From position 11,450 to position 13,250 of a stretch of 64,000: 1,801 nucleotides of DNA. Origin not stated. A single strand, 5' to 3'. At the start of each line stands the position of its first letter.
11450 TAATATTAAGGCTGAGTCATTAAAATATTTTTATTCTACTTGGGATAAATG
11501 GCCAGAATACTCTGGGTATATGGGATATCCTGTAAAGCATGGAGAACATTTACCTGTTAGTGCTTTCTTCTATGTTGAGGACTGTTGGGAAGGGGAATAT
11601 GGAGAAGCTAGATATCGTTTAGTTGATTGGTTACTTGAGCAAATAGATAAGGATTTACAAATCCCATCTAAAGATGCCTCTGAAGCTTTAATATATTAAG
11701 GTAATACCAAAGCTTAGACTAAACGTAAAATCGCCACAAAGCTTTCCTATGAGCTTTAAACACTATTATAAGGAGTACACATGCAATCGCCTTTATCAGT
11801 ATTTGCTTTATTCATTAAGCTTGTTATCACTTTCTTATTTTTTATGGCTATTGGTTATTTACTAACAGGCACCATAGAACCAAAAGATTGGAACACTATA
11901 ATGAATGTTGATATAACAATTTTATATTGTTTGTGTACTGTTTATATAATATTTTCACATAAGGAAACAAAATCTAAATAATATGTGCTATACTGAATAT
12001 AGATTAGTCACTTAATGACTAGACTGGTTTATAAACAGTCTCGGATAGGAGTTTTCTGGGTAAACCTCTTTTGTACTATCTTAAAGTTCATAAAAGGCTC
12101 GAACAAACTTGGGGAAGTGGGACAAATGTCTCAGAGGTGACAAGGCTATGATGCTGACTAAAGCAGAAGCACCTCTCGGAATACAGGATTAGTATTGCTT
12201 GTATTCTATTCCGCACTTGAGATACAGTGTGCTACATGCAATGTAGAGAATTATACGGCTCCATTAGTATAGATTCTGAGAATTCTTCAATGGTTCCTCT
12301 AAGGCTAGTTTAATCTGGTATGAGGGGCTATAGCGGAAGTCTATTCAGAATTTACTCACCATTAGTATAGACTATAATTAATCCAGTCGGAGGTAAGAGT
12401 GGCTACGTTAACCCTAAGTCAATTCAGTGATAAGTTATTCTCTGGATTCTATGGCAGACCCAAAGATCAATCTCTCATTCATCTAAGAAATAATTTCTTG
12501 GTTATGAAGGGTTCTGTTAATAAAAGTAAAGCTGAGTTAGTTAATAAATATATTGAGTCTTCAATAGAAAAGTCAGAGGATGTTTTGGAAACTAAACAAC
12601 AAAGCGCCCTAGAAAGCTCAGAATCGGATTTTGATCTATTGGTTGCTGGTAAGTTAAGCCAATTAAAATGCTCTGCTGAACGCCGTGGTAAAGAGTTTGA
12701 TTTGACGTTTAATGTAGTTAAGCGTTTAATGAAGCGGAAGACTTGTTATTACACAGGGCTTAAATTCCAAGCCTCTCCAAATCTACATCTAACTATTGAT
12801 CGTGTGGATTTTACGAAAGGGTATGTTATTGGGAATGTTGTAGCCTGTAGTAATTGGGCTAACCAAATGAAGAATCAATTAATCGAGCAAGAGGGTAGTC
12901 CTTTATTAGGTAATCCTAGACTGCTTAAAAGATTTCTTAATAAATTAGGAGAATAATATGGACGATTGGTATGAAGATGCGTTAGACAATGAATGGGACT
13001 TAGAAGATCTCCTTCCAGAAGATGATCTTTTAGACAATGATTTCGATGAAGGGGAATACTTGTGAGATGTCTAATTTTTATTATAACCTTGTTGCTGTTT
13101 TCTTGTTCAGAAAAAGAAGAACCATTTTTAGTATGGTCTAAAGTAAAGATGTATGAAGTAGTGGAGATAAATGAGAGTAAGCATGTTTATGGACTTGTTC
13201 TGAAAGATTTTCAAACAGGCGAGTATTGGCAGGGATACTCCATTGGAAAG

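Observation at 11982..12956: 417-nt hairpin-dense non-coding region with duplicated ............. box upstream of an HNH endonuclease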

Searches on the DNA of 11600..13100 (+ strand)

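Call 5: search_rna_families(source=window, start=11600, end=13100, threshold=evalue, max_evalue=10, show_alignments=3)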
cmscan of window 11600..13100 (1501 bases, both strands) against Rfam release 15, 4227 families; matches with E-value up to 10: 4.
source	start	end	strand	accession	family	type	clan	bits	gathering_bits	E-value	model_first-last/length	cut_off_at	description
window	11711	11807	+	RF01212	sn2524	Gene; snRNA; snoRNA; CD-box;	-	21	44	2.5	1-109/109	no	Small nucleolar RNA sn2524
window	11803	11921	+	RF02192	TCL6_2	Gene; lncRNA;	-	16.9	45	4.3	1-126/126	no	T-cell leukemia/lymphoma 6 conserved region 2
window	11600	11675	-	RF03116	aCoV-5UTR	Cis-reg;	CL00116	14.6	70.3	0.98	1-94/323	3'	Alphacoronavirus 5'UTR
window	12270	12354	+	RF04195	MIR6217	Gene; miRNA;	-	13.3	110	5.8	1-228/228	no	MIR6217 microRNA precursor family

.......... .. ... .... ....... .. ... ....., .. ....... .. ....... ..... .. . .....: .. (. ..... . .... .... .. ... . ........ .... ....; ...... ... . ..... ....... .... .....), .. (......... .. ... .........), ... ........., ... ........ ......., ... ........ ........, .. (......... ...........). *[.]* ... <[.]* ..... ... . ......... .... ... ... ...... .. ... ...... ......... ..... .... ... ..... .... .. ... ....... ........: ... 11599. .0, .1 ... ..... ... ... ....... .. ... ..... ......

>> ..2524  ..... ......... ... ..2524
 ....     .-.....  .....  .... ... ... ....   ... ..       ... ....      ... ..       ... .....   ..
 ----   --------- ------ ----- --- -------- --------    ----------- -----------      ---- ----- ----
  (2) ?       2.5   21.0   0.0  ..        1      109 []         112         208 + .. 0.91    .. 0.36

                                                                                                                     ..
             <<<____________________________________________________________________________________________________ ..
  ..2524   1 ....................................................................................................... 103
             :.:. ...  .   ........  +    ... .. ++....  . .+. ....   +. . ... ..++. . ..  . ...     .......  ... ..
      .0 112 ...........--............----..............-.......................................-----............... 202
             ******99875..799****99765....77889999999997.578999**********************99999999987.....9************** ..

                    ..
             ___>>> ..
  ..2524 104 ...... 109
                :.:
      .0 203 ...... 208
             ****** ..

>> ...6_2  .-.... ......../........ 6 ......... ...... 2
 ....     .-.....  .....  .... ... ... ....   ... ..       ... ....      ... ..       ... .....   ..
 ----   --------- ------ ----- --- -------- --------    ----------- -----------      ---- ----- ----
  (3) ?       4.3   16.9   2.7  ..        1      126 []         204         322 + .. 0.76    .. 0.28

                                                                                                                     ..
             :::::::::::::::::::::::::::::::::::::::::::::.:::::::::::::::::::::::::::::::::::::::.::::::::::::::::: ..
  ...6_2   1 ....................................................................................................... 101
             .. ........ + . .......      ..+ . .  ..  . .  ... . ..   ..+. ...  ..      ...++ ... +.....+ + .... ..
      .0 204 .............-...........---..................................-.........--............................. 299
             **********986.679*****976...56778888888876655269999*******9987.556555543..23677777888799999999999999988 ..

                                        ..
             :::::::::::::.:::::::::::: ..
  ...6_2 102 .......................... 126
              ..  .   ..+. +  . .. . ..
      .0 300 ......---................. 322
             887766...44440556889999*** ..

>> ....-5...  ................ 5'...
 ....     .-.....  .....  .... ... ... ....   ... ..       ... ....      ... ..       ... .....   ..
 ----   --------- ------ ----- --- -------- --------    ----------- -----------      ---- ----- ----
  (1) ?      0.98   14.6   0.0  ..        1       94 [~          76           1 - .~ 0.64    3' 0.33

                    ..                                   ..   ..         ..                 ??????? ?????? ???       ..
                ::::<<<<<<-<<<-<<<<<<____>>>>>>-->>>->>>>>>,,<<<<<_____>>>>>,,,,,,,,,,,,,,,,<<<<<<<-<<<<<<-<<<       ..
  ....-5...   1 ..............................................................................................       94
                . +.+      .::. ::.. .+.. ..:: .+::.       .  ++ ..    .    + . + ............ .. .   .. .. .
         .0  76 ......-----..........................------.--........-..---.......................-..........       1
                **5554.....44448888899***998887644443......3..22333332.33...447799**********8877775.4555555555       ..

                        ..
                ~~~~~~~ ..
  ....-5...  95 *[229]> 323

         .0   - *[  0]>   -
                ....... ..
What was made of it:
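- On Group I intron (Rfam RF00028): None at E up to 10 in 11600-13100 (call 5).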

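Call 7: search_dna_similar(query=window:11982-12398:+, collection=phages, mode=distant, max_rows=40)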
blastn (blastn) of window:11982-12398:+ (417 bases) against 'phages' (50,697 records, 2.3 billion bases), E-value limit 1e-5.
No match.

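Call 51: search_rna_families(sources=[L131, L132, L217, L006], threshold=evalue, max_evalue=1)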
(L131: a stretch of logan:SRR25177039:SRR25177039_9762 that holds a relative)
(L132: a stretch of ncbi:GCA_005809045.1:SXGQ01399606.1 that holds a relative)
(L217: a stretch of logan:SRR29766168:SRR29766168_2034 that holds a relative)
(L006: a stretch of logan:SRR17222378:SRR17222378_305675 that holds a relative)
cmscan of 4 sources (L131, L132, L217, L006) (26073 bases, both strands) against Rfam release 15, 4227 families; matches with E-value up to 1: 2.
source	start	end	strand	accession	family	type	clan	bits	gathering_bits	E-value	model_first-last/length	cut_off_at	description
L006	619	691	+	RF00005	tRNA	Gene; tRNA;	CL00001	56.3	29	7.6e-10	1-71/71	no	tRNA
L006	850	963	+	RF00513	Trp_leader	Cis-reg; leader;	-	24.5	41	0.53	1-100/100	no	Tryptophan operon leader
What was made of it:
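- On Group I intron (Rfam RF00028): None at E up to 1 in L131, L132, L217 or L006 (call 51).
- On Group II intron: No Rfam match (calls 5, 51).
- On Known riboswitch or leader classes (Rfam): No match (calls 5, 51).
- On HEARO / omega RNA with IscB-family protein: No HEARO match (calls 5, 51).
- Closest known: HEARO / omega RNA upstream of IscB. Different: No HEARO model match (calls 5, 51).
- No riboswitch or leader family matches (calls 5, 51). There is no HEARO match (calls 5, 51). No Intron_gpI or group II model match, even at E up to 10 (calls 5, 51).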

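Call 71: search_dna_similar(query=L132:2471-2874:+, collection=phages, mode=distant, max_evalue=0.01)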
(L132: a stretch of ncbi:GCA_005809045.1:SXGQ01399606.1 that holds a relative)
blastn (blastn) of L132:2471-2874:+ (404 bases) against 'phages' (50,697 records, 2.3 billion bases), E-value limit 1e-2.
No match.

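Call 72: search_dna_similar(query=L131:2487-2861:+, collection=phages, mode=distant, max_evalue=0.01)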
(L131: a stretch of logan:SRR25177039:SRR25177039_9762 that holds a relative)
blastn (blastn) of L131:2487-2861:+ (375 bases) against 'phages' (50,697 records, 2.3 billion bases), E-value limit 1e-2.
No match.

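Call 73: search_dna_similar(query=L217:1018-1375:+, collection=phages, mode=distant, max_evalue=0.01)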
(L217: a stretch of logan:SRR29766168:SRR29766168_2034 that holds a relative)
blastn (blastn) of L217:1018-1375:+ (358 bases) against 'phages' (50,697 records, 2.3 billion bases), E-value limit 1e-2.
No match.
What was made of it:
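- GenBank phages hold no match (calls 7, 71-73).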

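Call 78: search_rna_families(source=L246, start=400, end=6700, threshold=evalue, max_evalue=1)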
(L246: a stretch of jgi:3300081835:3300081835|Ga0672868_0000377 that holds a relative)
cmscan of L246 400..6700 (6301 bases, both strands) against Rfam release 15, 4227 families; matches with E-value up to 1: 3.
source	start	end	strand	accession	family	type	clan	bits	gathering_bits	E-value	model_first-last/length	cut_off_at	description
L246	523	603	-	RF03623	mir-1252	Gene; miRNA;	-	27.5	70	0.2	1-65/65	no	mir-1252 microRNA precursor family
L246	523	617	+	RF01730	Termite-leu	Cis-reg;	-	25.4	51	0.032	1-78/78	no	Termite-leu RNA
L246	523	603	+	RF03623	mir-1252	Gene; miRNA;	-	24.9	70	0.85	1-65/65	no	mir-1252 microRNA precursor family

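Call 85: build_rna_model(alignment_id=A9, structure=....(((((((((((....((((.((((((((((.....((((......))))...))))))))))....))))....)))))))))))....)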
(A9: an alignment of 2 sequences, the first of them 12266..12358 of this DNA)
Model R1 built from alignment A9 (2 sequences, 93 columns); structure: as given.
model positions 93; base pairs 29; branch points 0; effective number of sequences 0.79; information 0.614 bits per position. Calibrated on 0.2 Mb of random sequence (short: E-values are rough).
structure used (alignment columns):
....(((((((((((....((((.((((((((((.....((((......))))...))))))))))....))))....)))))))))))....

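Call 86: build_rna_model(alignment_id=A8, structure=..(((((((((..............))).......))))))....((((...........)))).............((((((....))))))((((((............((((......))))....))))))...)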
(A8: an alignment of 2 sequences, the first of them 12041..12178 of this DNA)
Model R2 built from alignment A8 (2 sequences, 138 columns); structure: as given.
model positions 138; base pairs 29; branch points 3; effective number of sequences 0.79; information 0.589 bits per position. Calibrated on 0.2 Mb of random sequence (short: E-values are rough).
structure used (alignment columns):
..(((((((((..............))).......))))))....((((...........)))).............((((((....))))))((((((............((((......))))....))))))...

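Call 87: search_with_rna_model(model_id=R1, sources=[window, L006, L132, L131, L221, L223, L245, L217, L246, L216, L135, L007, L219, L134], max_evalue=1, make_alignment=true)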
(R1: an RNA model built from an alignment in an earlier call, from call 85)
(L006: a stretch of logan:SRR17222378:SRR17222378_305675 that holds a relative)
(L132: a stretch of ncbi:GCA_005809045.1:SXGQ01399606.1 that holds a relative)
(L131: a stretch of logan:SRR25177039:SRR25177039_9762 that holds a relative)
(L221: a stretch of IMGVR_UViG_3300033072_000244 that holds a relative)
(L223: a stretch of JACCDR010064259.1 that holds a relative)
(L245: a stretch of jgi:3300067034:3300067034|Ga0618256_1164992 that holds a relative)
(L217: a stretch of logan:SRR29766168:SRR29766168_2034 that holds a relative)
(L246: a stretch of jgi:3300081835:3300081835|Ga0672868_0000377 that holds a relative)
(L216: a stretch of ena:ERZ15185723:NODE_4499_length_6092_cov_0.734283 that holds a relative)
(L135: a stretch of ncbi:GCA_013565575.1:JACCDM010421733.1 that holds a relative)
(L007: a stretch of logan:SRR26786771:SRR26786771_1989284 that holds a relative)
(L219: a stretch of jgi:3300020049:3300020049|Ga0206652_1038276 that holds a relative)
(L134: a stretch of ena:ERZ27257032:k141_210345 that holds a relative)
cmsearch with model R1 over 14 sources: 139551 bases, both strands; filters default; matches with E-value up to 1: 7.
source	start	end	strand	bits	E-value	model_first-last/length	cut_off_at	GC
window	12266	12358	+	120.4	2e-26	1-93/93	no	0.38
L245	19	111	+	109.2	1.1e-23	1-93/93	no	0.34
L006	3870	3962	+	107.8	2.4e-23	1-93/93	no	0.39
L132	2787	2877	+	47.8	1.2e-08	1-93/93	no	0.43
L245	19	111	-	21.3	0.04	1-93/93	no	0.34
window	12266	12358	-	19.3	0.12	1-93/93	no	0.38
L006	3870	3962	-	16.3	0.66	1-93/93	no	0.39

Alignment A10: 7 matches aligned to the model, 101 columns, each read 5' to 3' on its own strand. Consensus structure (alignment columns), stored with it:
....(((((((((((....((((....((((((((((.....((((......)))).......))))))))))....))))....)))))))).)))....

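Call 88: search_with_rna_model(model_id=R2, sources=[window, L006, L132, L131, L221, L223, L245, L217, L246, L216, L135, L007, L219, L134], max_evalue=1, make_alignment=true)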
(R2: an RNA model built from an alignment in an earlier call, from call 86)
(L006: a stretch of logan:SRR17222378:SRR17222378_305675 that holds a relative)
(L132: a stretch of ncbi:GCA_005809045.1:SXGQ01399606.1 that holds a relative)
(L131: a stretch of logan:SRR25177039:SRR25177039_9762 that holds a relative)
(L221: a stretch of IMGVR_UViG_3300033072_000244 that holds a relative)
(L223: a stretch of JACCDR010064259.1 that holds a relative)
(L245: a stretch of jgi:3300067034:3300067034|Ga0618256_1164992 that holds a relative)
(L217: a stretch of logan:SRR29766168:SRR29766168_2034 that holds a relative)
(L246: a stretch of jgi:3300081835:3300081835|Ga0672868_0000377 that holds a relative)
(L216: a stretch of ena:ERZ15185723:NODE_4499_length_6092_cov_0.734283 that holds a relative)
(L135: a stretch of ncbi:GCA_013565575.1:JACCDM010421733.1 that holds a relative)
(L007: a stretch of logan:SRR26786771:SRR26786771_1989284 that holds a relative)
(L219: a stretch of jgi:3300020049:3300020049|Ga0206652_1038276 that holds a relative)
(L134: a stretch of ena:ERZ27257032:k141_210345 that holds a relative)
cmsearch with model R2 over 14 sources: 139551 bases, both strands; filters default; matches with E-value up to 1: 3.
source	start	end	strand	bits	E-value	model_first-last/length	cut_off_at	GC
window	12041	12178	+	183.2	3.1e-44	1-138/138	no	0.43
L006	3644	3782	+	151.1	3.9e-36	1-138/138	no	0.46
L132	2532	2676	+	65.9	1.3e-14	1-138/138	no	0.45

Alignment A11: 3 matches aligned to the model, 147 columns, each read 5' to 3' on its own strand. Consensus structure (alignment columns), stored with it:
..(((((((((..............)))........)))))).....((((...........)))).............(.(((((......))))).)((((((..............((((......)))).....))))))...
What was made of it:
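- Tried and rejected: Single-sequence models missed type C under default filters (calls 87, 88).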

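Call 89: search_with_rna_model(model_id=R1, sources=[L131, L221, L223, L217, L132, L006, L245], max_evalue=10, filters=off, make_alignment=true)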
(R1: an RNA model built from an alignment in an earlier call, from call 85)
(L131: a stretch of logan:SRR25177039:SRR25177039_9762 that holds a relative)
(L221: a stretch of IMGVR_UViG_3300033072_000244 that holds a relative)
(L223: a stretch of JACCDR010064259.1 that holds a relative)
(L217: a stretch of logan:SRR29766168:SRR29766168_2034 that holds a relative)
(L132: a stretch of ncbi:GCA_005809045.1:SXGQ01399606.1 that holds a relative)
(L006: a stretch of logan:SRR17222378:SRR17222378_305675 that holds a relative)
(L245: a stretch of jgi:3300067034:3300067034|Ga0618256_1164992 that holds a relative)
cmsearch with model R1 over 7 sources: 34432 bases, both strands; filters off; matches with E-value up to 10: 18.
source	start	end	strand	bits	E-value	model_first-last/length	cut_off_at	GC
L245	19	111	+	109.2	2.8e-24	1-93/93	no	0.34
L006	3870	3962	+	107.8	6e-24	1-93/93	no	0.39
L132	2787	2877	+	47.8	3.1e-09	1-93/93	no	0.43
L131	2772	2864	+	22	0.0063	1-93/93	no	0.38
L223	746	838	-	21.3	0.0094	1-93/93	no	0.39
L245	19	111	-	21.3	0.0098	1-93/93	no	0.34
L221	913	996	+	20.8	0.013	1-93/93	no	0.42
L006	3870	3962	-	16.3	0.16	1-93/93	no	0.39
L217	1258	1358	+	13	1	1-93/93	no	0.43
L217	1549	1632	-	12.9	1.1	1-93/93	no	0.3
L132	2791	2872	-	12.1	1.7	1-93/93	no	0.43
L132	145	212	+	11.5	2.4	1-93/93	no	0.46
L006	77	134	+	11.5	2.4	1-93/93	no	0.24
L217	1578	1615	+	10.1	5.4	1-93/93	no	0.29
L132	795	867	+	10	5.5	1-93/93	no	0.29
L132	3310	3354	-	9.5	7.3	25-69/93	no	0.31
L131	864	962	+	9.5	7.3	1-93/93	no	0.28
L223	3498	3535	+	9.5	7.5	1-93/93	no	0.37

Alignment A12: 18 matches aligned to the model, 158 columns, each read 5' to 3' on its own strand. Consensus structure (alignment columns), stored with it:
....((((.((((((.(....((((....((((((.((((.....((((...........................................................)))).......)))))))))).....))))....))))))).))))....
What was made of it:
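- The minus-strand model score is 16-21 bits against 108-120 on the plus strand (calls 87, 89). The model scores are strongly asymmetric between strands (calls 87, 89).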

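Call 90: search_with_rna_model(model_id=R2, sources=[L131, L221, L223, L217, L132, L006], max_evalue=10, filters=off, make_alignment=true)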
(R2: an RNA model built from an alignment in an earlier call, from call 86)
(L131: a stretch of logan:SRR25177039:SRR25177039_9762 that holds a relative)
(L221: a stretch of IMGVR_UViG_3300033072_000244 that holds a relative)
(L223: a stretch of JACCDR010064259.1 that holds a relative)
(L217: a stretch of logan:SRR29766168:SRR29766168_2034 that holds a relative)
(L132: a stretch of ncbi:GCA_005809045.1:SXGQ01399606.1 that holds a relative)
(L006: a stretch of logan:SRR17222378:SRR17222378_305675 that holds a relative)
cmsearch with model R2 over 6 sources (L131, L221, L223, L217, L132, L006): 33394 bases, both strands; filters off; matches with E-value up to 10: 19.
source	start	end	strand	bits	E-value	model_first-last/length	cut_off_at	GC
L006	3644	3782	+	151.1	9.5e-37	1-138/138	no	0.46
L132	2532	2676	+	65.8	3.1e-15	1-138/138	no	0.45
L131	2548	2687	+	14.4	0.03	1-138/138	no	0.44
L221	684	823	+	13.6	0.049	1-138/138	no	0.43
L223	923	1062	-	13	0.069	1-138/138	no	0.44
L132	4861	4993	-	11.8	0.13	1-138/138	no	0.39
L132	1150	1225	+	10.7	0.26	1-138/138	no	0.26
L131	1151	1262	+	9.8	0.44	1-138/138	no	0.4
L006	5978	5998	+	7.9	1.3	109-129/138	no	0.48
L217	899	1019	+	6.6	2.7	1-138/138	no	0.38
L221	1594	1699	+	6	4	1-138/138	no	0.34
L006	1547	1628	-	5.7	4.7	1-138/138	no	0.35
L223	2112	2203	-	5.5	5.2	1-138/138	no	0.4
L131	3332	3436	+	5.3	5.8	1-138/138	no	0.34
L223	3631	3706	-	5.2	6.2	1-138/138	no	0.46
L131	1513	1585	+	5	7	1-138/138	no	0.36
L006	5266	5297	+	4.9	7.6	99-130/138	no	0.44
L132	4214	4342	-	4.8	7.8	1-138/138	no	0.4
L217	1865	1971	+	4.5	9.3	1-138/138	no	0.36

Alignment A13: 19 matches aligned to the model, 251 columns, each read 5' to 3' on its own strand. Consensus structure (alignment columns), stored with it:
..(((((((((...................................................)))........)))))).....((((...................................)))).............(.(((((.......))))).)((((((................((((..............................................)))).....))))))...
